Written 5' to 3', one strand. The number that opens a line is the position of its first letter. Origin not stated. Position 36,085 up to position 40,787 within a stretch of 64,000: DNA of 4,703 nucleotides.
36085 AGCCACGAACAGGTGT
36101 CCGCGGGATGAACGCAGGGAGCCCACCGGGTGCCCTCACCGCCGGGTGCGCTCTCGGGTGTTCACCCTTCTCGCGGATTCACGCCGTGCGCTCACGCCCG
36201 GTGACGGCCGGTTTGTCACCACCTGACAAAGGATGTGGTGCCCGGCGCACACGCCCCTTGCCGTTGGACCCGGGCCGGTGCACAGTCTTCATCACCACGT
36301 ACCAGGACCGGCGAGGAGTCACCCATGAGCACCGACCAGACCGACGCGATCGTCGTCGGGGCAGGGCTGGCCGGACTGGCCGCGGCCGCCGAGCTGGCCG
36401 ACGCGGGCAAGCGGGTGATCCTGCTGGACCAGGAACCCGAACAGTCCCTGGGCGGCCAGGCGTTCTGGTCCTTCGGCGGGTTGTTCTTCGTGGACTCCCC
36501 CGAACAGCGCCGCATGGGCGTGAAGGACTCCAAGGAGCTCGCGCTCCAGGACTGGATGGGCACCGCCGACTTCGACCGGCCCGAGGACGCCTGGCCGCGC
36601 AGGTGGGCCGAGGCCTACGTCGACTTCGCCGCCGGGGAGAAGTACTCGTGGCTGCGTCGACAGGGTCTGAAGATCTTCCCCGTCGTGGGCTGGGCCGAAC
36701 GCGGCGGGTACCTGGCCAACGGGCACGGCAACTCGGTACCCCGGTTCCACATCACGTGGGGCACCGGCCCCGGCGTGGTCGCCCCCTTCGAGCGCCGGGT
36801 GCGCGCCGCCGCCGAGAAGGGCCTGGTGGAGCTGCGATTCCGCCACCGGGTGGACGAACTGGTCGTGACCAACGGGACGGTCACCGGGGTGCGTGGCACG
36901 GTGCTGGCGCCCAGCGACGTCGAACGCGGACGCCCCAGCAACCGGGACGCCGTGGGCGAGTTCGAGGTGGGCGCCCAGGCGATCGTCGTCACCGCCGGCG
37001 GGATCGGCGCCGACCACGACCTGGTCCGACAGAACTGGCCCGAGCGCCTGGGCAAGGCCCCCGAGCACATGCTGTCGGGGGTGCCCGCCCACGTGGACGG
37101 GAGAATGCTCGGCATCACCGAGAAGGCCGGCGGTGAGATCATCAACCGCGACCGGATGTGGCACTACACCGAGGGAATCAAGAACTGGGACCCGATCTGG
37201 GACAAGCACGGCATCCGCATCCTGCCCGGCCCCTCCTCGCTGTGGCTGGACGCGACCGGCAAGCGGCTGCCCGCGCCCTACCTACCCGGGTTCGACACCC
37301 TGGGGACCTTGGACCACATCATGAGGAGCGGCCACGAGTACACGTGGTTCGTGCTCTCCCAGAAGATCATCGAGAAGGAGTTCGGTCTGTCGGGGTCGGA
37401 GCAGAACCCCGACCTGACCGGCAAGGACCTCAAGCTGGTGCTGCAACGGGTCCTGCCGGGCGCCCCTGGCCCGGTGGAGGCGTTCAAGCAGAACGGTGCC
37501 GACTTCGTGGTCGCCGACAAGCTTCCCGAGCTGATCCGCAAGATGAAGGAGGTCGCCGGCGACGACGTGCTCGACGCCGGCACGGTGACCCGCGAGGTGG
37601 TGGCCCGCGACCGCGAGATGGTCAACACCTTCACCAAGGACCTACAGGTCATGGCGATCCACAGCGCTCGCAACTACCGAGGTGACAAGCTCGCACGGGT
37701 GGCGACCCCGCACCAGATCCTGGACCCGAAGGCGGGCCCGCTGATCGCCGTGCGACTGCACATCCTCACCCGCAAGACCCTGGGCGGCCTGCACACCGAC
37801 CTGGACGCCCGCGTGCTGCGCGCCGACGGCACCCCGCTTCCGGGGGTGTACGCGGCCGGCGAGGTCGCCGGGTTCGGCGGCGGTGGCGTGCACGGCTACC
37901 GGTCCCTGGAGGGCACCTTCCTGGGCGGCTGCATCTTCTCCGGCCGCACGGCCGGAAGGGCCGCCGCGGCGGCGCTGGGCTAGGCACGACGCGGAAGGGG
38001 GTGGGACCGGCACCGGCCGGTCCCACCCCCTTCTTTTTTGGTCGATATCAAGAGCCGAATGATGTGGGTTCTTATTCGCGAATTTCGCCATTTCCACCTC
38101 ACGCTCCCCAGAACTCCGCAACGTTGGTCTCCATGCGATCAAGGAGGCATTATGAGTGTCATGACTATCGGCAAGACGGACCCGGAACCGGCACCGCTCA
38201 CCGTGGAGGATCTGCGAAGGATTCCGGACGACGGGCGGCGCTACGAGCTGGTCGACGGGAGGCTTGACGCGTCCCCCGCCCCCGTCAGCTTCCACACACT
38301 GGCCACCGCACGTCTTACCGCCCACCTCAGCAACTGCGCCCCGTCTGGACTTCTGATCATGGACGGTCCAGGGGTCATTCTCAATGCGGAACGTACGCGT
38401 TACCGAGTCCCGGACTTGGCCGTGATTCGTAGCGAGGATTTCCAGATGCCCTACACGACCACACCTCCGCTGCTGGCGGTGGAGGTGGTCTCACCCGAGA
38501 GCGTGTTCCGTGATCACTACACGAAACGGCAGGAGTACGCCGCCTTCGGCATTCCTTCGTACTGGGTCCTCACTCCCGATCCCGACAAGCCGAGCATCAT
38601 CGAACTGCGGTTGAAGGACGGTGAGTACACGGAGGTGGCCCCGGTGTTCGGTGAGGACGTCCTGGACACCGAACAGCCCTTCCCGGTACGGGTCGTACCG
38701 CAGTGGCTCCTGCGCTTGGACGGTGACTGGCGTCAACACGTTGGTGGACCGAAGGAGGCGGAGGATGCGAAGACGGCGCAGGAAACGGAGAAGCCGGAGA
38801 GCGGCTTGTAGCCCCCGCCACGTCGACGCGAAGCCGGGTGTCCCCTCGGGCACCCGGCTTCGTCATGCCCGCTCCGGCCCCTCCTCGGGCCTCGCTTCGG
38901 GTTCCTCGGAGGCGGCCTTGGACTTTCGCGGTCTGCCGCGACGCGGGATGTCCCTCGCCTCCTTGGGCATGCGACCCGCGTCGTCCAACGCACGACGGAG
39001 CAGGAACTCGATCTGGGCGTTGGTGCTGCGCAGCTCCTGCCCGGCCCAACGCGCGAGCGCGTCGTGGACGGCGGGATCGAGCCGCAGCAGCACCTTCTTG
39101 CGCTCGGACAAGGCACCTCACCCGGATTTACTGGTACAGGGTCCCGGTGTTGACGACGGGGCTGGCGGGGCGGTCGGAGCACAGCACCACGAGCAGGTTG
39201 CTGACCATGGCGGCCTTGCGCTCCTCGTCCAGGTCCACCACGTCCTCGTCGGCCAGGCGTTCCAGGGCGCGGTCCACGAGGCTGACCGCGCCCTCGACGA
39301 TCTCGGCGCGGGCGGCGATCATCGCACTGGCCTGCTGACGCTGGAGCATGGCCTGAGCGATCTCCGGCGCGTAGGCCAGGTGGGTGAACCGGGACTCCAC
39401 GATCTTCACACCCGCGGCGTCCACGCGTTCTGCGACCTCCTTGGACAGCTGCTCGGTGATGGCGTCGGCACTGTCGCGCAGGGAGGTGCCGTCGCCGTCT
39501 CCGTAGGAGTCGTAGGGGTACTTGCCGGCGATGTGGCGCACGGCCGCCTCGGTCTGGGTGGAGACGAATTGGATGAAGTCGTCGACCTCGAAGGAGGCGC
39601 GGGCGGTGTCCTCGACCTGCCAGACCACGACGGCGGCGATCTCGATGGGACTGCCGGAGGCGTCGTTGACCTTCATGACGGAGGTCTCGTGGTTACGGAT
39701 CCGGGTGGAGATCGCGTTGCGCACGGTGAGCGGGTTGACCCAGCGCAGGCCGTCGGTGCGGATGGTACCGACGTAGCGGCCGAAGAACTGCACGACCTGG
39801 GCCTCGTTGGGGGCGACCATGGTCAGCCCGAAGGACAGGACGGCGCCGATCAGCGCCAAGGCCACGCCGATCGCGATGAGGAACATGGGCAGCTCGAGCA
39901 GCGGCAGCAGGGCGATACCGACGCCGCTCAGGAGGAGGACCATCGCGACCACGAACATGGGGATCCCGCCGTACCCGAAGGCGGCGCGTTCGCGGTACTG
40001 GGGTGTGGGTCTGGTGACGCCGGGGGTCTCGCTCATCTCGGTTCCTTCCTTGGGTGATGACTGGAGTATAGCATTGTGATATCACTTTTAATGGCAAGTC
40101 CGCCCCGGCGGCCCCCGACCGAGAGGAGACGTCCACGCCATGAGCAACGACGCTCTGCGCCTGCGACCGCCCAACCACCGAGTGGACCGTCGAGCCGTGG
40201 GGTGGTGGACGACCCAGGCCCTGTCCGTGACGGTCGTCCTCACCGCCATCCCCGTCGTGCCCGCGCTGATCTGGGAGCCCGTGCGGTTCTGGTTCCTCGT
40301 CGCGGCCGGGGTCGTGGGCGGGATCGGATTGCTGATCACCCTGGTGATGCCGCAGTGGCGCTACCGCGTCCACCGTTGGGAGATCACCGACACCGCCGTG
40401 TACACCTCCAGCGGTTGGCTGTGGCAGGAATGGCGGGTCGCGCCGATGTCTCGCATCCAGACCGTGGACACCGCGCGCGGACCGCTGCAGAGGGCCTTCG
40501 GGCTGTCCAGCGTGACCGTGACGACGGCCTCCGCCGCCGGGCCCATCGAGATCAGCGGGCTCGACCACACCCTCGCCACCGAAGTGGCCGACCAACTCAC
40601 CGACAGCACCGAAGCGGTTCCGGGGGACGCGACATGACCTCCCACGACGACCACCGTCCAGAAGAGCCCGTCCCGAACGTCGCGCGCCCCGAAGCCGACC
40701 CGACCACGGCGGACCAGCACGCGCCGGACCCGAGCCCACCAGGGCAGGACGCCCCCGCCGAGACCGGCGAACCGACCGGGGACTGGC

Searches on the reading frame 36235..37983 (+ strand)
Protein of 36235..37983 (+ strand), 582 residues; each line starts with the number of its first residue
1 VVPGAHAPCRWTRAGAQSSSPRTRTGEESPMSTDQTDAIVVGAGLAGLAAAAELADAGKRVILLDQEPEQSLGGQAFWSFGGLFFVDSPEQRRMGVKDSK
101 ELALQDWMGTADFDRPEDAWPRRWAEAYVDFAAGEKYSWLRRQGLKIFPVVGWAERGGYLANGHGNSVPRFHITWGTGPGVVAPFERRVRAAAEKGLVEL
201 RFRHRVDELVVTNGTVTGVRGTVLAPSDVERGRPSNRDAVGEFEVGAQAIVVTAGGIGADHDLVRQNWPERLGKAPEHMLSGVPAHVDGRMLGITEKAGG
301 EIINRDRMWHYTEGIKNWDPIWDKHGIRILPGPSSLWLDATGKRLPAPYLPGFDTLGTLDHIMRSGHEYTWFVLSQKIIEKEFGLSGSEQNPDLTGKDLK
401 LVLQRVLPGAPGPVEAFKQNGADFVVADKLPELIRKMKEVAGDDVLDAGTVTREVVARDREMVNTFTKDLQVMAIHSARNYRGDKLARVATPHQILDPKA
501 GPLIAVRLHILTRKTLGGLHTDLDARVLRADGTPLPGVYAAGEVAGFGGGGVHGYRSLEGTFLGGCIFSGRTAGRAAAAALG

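Call 7: search_protein_families(library=pfam, proteins=[window:36235-37983:+])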
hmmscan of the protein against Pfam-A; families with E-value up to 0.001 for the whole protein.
window:36235-37983:+ (582 aa): 10 families
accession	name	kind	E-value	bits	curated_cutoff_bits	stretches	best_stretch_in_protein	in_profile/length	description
PF00890.30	FAD_binding_2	-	9.6e-88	295.6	20.4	1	37-563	1-414/414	FAD binding domain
PF03486.20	HI0933_like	-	5.4e-08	33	50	1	37-68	2-33/244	HI0933-like protein Rossmann domain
PF13450.12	NAD_binding_8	-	2e-07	31.6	21.9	1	40-76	1-35/68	NAD(P)-binding Rossmann-like domain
PF01266.30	DAO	-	2e-07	31.3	27.9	1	37-268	1-213/353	FAD dependent oxidoreductase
PF12831.13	FAD_oxidored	-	2.5e-06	27.5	27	1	37-76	1-38/416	FAD dependent oxidoreductase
PF01494.25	FAD_binding_3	-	3.1e-06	27.1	22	1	36-74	2-40/349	FAD binding domain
PF07992.20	Pyr_redox_2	-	5.8e-06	26.4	26.1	1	37-71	2-36/291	Pyridine nucleotide-disulphide oxidoreductase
PF01134.28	GIDA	-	2.4e-05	24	22.1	1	37-69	1-33/391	Glucose inhibited division protein A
PF01946.23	Thi4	-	0.00018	21.2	26.2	1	35-85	17-64/235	Thi4 family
PF05834.18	Lycopene_cycl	-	0.00022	20.9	23.4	1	37-80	1-46/380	Lycopene cyclase protein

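Call 8: search_protein_families(library=ncbifam, proteins=[window:36235-37983:+])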
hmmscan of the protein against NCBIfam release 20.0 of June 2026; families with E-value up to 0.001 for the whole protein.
window:36235-37983:+ (582 aa): 75 families (the best 25 are shown)
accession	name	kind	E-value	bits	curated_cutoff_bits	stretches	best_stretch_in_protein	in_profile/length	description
NF009472.0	PRK12834.1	equivalog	1.3e-300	997.6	476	1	34-580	3-549/550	FAD-binding dehydrogenase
TIGR01813.1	flavo_cyto_c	subfamily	4.1e-35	121.4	285.45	2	37-270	1-204/444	flavocytochrome c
NF006130.0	PRK08274.1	equivalog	2.4e-25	89.3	369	2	33-312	3-243/467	FAD-dependent tricarballylate dehydrogenase TcuA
NF005510.0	PRK07121.1-3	subfamily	3.2e-23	82.2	481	2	442-580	352-489/492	FAD-binding protein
NF053717.1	VnlPnlRedVprA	equivalog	6.3e-23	81.3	600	2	34-168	5-132/481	vinyl phenol reductase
NF005511.0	PRK07121.1-4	equivalog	2e-20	72.8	466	2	512-580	477-542/553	FAD-binding protein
NF005064.0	PRK06481.1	equivalog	1.7e-19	70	542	2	500-579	426-501/506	flavocytochrome c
NF004789.0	PRK06134.1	subfamily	8.7e-19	67.5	747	2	32-103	9-78/581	FAD-dependent oxidoreductase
NF005512.0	PRK07121.1-5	subfamily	1.2e-18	67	812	2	491-578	403-487/489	FAD-binding protein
NF009478.0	PRK12844.1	equivalog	1.5e-17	63.1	789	2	34-155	7-123/559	3-ketosteroid-delta-1-dehydrogenase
NF005508.0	PRK07121.1-1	equivalog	3.5e-16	58.8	537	2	512-579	427-492/497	FAD-binding protein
NF005882.1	PRK07843.1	equivalog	2.4e-15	56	788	2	499-546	472-519/547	3-oxosteroid 1-dehydrogenase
NF009477.0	PRK12843.1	equivalog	6.4e-15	54.6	758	2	32-103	13-82/578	FAD-dependent oxidoreductase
NF053676.1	4oxCHCAChcC1Cy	equivalog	3.3e-14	52.2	1000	2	36-104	2-68/528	4-oxocyclohexanecarboxylate 2-dehydrogenase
TIGR02485.1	CobZ_N-term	equivalog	1.6e-13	50.2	372.55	2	37-76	3-42/437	FAD-dependent tricarballylate dehydrogenase TcuA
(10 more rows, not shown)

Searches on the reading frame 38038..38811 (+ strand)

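Call 7: search_protein_families(library=pfam, proteins=[window:38038-38811:+])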
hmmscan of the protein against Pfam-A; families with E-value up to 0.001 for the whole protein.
window:38038-38811:+ (257 aa): 1 family
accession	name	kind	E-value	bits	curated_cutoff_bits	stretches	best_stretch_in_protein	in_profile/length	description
PF05685.18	Uma2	-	1.2e-25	90.4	27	1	56-216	1-165/172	Putative restriction endonuclease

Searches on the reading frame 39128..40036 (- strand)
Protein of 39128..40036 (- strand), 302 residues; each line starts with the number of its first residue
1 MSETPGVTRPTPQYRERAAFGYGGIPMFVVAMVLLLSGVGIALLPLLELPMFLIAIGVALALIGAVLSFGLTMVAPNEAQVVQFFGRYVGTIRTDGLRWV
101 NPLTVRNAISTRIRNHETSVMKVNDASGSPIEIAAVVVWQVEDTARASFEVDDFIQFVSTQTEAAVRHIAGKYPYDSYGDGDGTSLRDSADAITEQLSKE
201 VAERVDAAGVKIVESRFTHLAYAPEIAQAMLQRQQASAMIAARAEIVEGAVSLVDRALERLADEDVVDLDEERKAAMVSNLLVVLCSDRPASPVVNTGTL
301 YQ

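Call 7: search_protein_families(library=pfam, proteins=[window:39128-40036:-])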
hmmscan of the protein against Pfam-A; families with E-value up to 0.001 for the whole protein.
window:39128-40036:- (302 aa): 1 family
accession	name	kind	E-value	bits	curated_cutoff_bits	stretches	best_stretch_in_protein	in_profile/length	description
PF01145.31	Band_7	-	5e-24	85.8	23.6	1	73-248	2-173/176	SPFH domain / Band 7 family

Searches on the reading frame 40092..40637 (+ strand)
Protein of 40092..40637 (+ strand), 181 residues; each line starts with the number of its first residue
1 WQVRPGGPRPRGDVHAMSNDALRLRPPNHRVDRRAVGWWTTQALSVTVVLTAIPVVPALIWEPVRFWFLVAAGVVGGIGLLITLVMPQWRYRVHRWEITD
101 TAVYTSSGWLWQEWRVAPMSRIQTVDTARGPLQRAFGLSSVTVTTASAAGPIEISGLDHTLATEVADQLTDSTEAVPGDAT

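Call 7: search_protein_families(library=pfam, proteins=[window:40092-40637:+])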
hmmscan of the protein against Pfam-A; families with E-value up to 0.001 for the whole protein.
window:40092-40637:+ (181 aa): 1 family
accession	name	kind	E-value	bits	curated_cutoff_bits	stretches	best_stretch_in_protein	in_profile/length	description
PF03703.20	bPH_2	-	2.2e-17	63.5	22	1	91-169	1-78/78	Bacterial PH domain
